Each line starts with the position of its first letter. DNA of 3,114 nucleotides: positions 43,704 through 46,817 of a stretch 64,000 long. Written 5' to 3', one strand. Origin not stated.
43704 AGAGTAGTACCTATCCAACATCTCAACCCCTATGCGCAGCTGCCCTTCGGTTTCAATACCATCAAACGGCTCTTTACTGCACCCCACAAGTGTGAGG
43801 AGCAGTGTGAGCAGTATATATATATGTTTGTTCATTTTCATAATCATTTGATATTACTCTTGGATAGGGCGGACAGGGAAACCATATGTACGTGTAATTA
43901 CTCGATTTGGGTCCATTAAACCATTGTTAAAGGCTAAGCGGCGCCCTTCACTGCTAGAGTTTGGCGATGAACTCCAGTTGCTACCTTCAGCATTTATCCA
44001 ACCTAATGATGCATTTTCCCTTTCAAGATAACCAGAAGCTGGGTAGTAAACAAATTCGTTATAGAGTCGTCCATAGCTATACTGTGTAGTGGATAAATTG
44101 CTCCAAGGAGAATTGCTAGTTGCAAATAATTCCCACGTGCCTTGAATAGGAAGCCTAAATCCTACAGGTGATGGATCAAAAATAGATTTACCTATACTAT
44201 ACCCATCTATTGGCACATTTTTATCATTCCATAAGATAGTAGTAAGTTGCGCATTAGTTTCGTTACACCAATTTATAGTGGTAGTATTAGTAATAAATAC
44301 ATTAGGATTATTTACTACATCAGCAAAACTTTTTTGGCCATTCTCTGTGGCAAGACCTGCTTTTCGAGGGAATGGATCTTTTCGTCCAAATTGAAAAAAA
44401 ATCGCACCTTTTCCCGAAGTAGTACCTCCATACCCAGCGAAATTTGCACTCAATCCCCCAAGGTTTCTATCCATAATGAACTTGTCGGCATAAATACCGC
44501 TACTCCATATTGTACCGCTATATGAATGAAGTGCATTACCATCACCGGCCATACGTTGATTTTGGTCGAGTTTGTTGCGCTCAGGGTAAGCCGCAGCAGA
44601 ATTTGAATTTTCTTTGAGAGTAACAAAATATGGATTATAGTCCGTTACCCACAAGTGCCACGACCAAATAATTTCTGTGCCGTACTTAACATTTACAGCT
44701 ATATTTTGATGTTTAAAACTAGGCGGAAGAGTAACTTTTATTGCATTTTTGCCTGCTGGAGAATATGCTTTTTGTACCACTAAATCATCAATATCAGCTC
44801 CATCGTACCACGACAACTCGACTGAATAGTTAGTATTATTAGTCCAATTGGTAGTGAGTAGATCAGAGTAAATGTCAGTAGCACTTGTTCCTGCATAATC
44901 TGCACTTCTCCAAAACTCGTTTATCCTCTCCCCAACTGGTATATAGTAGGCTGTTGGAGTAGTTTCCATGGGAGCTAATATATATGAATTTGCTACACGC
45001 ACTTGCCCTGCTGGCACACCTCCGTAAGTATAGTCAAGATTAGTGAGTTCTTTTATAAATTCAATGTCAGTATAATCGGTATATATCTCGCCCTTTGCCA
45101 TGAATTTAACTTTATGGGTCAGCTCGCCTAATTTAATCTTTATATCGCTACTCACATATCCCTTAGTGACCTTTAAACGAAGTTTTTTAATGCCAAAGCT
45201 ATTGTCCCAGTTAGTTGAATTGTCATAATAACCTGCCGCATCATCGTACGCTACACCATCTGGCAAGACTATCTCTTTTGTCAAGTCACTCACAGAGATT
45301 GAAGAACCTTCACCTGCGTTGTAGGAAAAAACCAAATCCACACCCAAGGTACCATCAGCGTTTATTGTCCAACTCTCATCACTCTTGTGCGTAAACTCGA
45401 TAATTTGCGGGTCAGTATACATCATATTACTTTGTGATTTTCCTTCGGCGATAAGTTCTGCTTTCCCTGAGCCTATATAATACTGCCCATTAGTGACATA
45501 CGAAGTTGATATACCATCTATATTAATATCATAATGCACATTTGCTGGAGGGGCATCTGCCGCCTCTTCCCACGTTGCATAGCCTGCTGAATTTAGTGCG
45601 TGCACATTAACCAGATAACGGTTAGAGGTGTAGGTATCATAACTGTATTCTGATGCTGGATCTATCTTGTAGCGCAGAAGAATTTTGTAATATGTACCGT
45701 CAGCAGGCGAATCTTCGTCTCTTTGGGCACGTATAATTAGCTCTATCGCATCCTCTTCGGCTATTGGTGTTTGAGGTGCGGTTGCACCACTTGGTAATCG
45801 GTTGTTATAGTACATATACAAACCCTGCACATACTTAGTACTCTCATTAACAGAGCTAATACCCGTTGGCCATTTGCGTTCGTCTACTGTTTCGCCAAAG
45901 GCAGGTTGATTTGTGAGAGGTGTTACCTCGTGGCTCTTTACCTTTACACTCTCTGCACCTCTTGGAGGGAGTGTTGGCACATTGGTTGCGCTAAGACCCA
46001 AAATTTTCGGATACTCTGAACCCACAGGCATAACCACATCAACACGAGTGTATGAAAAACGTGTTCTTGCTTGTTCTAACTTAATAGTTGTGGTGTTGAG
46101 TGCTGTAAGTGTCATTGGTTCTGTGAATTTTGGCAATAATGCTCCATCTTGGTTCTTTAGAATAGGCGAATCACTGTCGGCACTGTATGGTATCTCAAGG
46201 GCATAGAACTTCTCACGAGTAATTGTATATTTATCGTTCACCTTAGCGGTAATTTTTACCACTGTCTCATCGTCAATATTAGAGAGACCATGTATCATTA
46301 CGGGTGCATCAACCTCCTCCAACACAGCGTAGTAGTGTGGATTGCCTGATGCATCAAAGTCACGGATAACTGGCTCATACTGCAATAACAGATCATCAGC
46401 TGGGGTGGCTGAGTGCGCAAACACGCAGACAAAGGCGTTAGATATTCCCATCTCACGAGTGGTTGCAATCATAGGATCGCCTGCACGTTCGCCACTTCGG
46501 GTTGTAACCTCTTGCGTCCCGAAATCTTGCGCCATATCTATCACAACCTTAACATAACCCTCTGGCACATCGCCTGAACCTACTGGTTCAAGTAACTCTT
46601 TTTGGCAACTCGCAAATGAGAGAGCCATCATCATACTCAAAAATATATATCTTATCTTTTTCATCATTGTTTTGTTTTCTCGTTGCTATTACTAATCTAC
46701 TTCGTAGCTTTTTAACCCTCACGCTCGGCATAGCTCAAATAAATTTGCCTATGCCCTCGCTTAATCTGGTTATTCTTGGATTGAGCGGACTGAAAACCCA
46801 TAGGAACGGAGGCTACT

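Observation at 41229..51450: Three tandem giant paralogous pilin-like lipoproteins ending in a FISUMP-like domain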

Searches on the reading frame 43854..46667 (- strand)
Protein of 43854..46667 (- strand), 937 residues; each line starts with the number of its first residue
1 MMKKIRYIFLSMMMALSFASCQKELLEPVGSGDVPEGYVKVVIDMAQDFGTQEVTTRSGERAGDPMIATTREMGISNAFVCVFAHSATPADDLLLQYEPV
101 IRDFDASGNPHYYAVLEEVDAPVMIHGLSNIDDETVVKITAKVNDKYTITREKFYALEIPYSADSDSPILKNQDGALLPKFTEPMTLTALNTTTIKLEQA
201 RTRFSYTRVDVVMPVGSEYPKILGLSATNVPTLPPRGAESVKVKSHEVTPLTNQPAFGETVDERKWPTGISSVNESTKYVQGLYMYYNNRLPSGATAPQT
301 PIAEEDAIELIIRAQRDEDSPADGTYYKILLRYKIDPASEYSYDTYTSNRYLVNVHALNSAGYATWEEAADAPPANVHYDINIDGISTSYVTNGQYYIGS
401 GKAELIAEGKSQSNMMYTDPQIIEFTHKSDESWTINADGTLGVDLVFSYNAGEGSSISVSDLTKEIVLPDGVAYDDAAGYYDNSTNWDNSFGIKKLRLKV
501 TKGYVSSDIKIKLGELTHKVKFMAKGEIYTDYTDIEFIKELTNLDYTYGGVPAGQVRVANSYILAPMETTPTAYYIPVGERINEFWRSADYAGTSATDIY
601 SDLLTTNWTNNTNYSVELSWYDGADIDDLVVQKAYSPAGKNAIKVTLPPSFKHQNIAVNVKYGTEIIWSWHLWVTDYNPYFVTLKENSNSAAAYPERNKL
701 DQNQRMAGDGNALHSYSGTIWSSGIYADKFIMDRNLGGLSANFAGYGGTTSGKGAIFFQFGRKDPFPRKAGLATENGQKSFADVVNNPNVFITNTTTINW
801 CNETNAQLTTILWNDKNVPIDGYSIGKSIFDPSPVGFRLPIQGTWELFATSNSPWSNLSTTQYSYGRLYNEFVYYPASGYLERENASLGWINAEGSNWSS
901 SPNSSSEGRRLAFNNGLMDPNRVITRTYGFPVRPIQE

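Call 3: search_protein_families(library=pfam, proteins=[window:43854-46667:-], max_evalue=0.01)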
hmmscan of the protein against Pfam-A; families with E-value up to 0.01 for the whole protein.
window:43854-46667:- (937 aa): 0 families

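Call 4: search_protein_families(library=ncbifam, proteins=[window:43854-46667:-], max_evalue=0.01)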
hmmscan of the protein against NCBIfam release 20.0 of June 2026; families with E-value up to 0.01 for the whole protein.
window:43854-46667:- (937 aa): 0 families

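Call 61: list_cluster_members(proteins=[P0121, window:43854-46667:-, window:46770-49910:-, window:49927-51450:-, window:54108-56030:-])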
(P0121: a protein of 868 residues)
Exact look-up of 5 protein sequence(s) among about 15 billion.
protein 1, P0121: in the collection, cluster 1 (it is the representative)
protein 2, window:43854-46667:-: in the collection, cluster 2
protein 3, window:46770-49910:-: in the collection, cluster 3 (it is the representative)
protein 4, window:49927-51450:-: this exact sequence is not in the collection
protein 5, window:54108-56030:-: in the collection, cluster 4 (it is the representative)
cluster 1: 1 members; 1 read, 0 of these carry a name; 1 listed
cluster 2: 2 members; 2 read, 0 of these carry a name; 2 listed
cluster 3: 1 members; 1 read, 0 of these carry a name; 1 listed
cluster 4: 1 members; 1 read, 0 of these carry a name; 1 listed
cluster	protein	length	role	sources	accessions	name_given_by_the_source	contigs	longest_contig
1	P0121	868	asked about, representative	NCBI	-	-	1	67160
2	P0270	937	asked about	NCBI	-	-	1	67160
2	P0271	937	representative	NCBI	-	-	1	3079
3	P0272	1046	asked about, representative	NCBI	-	-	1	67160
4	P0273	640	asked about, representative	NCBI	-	-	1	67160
